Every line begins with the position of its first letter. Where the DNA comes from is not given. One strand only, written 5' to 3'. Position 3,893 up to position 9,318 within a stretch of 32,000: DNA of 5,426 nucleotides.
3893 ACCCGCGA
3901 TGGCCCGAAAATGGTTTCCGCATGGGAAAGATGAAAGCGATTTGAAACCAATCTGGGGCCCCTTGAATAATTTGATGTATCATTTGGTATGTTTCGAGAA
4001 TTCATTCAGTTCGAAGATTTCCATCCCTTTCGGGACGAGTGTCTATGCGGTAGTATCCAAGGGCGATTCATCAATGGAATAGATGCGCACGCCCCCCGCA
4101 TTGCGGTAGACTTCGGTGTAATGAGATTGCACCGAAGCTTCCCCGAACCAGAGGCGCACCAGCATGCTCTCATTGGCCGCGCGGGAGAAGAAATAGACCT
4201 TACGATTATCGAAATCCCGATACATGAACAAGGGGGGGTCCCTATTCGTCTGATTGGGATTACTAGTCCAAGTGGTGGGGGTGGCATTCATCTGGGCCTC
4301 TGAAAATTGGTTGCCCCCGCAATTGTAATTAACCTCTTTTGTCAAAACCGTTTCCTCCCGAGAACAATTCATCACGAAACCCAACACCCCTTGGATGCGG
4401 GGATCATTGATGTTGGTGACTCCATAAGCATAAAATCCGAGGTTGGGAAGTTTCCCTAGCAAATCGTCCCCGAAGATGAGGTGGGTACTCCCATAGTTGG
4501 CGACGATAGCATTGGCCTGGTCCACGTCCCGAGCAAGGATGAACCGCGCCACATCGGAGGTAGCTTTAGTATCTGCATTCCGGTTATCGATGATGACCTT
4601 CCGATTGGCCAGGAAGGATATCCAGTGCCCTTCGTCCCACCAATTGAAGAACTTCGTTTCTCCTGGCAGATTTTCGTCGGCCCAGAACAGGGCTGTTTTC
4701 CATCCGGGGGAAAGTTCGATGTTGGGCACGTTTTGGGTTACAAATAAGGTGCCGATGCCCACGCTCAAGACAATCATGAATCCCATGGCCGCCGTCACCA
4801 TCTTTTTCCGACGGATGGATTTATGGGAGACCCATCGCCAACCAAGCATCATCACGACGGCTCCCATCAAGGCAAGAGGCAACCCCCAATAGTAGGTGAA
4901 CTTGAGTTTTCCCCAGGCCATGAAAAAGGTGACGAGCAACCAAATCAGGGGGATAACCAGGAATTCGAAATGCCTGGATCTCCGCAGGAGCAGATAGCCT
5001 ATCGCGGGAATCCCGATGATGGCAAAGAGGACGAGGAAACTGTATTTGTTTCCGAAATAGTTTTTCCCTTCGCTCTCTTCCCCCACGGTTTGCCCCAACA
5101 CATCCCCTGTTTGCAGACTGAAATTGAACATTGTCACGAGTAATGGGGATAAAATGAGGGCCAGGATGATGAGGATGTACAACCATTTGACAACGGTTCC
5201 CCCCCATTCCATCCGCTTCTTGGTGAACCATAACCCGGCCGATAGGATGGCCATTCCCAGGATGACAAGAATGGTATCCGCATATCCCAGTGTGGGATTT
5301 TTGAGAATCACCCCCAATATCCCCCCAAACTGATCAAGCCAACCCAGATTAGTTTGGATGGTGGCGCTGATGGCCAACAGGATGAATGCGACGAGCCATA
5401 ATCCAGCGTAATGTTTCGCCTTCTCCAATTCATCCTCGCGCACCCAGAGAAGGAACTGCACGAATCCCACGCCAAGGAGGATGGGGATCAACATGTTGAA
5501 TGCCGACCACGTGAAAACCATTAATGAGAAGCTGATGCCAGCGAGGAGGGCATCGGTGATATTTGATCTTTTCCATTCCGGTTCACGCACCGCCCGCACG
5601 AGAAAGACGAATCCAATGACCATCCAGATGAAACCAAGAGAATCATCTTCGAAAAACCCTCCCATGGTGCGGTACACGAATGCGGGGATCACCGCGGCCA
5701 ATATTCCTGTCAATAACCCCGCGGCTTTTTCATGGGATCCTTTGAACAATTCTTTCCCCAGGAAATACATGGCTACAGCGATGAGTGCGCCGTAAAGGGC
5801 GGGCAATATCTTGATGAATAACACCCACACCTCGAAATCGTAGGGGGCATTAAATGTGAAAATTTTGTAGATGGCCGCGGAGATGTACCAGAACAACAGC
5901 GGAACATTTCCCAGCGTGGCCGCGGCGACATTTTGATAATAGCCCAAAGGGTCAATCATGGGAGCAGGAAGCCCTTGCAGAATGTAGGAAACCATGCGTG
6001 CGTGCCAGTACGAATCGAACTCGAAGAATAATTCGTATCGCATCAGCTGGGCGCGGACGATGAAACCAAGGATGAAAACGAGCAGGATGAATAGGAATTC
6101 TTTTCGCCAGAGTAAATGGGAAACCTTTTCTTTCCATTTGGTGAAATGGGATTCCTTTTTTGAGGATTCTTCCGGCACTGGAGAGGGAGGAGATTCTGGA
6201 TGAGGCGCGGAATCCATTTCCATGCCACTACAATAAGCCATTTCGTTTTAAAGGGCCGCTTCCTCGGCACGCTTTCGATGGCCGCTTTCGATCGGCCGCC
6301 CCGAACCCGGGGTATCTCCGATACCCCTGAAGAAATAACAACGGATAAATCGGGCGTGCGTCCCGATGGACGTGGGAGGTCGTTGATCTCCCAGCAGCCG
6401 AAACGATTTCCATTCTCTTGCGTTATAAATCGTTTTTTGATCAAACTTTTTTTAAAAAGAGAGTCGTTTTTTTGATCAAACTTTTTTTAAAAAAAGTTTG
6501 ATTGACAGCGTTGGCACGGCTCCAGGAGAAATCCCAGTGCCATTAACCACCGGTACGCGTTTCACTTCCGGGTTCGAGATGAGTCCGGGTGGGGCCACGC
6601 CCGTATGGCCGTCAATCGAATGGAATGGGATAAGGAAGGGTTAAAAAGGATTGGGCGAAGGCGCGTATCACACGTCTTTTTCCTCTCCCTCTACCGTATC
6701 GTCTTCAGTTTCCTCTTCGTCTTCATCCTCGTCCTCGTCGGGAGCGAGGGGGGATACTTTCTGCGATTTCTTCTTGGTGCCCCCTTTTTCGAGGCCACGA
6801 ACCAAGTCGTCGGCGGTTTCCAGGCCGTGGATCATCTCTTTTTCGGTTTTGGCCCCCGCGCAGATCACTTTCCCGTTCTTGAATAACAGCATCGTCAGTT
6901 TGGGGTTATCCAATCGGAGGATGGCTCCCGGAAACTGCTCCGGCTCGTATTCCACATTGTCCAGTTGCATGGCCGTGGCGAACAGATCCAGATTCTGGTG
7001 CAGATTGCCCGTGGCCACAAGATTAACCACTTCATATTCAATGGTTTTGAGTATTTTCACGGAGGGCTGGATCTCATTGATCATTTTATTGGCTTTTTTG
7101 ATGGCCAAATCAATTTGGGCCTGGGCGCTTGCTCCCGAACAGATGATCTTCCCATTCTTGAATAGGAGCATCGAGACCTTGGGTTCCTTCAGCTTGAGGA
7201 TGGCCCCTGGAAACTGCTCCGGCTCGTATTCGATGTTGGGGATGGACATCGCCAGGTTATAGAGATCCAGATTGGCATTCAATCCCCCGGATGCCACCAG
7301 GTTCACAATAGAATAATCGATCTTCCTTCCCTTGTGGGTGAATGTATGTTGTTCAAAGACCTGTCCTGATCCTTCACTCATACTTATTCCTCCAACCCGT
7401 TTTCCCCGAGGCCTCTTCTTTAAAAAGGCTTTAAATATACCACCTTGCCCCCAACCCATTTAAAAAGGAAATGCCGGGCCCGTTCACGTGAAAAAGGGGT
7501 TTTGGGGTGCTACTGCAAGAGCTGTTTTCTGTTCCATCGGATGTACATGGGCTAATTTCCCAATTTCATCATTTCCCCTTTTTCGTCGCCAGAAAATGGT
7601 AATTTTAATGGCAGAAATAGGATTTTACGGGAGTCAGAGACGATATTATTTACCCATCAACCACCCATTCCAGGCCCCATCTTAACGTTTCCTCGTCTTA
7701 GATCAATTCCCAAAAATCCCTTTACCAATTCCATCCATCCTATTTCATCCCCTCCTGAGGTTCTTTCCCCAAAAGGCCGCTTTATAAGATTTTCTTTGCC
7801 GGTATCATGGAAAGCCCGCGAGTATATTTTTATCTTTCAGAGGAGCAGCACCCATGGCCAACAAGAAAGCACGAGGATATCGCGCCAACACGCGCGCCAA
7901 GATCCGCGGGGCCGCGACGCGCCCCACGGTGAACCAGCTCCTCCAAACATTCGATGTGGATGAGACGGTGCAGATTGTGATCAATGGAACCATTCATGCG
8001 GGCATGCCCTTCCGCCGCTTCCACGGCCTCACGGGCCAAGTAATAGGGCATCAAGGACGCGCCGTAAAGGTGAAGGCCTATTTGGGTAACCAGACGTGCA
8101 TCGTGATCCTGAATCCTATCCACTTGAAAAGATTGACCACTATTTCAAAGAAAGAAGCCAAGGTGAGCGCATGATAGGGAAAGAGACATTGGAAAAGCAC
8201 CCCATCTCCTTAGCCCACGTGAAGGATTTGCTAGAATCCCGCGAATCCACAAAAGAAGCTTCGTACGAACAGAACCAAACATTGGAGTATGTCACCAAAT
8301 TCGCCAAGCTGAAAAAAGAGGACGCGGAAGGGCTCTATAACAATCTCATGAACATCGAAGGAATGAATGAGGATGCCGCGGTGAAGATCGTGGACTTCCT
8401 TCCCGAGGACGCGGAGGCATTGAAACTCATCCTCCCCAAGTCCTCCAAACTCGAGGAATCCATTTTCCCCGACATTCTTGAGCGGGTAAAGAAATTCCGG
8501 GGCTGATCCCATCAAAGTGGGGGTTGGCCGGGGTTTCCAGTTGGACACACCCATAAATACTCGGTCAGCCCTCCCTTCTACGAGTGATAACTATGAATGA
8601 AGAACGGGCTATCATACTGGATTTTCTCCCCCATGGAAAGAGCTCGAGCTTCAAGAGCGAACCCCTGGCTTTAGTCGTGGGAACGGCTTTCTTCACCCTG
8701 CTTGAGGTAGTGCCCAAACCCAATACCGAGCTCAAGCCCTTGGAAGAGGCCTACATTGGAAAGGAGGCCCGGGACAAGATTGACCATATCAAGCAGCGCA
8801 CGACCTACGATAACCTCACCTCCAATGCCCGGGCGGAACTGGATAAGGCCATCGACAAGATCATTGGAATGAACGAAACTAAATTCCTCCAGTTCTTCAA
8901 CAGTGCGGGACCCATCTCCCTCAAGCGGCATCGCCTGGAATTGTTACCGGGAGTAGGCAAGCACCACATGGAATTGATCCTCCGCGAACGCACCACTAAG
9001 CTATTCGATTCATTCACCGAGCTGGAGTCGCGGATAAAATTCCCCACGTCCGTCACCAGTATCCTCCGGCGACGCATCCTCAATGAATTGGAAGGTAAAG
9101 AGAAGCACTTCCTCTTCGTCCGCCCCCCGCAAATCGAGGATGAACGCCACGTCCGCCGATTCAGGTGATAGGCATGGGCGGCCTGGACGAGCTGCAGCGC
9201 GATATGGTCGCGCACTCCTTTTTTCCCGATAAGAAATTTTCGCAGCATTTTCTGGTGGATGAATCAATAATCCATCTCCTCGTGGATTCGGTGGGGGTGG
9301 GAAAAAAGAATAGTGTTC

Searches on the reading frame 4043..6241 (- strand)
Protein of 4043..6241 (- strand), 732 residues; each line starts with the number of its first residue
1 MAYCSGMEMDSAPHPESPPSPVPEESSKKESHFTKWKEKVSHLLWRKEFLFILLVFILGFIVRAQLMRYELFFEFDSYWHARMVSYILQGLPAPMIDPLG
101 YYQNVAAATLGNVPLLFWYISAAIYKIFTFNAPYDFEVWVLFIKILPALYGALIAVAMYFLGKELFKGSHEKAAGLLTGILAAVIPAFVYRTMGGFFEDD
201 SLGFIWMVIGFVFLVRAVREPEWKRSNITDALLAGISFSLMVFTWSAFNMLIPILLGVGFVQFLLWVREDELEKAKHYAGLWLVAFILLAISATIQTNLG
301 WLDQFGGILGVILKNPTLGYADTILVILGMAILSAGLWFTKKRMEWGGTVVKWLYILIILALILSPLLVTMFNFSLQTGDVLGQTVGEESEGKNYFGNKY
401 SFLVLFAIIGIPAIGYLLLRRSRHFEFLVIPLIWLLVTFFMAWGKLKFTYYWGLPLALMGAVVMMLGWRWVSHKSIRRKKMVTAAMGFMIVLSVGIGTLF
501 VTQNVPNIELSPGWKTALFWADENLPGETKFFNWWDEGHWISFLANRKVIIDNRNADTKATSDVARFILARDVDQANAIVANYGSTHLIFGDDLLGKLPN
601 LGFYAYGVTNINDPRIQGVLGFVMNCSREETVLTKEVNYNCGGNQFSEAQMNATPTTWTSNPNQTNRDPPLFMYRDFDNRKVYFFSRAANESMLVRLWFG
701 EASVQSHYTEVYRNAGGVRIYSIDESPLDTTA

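Call 36: search_protein_families(library=pfam, proteins=[window:4043-6241:-], max_evalue=0.001)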
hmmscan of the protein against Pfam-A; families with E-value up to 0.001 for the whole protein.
window:4043-6241:- (732 aa): 2 families
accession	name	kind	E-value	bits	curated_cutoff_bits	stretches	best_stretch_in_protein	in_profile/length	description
PF02516.20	STT3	-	1.6e-15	58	24.5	1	70-465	27-394/405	Oligosaccharyl transferase STT3, N-terminal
PF22627.1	AglB_core-like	-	1.8e-07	32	27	1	531-590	47-106/111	AglB core domain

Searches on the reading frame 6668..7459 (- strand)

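Call 36: search_protein_families(library=pfam, proteins=[window:6668-7459:-], max_evalue=0.001)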
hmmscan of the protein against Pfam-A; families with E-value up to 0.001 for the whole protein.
window:6668-7459:- (263 aa): 1 family
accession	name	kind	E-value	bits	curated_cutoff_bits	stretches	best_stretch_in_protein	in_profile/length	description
PF00352.27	TBP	-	7.8e-49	163.9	22.9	2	49-129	2-84/85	Transcription factor TFIID (or TATA-binding protein, TBP)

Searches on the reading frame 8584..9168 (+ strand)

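Call 36: search_protein_families(library=pfam, proteins=[window:8584-9168:+], max_evalue=0.001)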
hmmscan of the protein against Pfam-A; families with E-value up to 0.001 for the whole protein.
window:8584-9168:+ (194 aa): 1 family
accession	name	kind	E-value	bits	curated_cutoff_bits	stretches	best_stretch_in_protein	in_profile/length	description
PF04919.18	DUF655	-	1.1e-53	182.4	22.2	1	6-180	2-181/181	Protein of unknown function (DUF655)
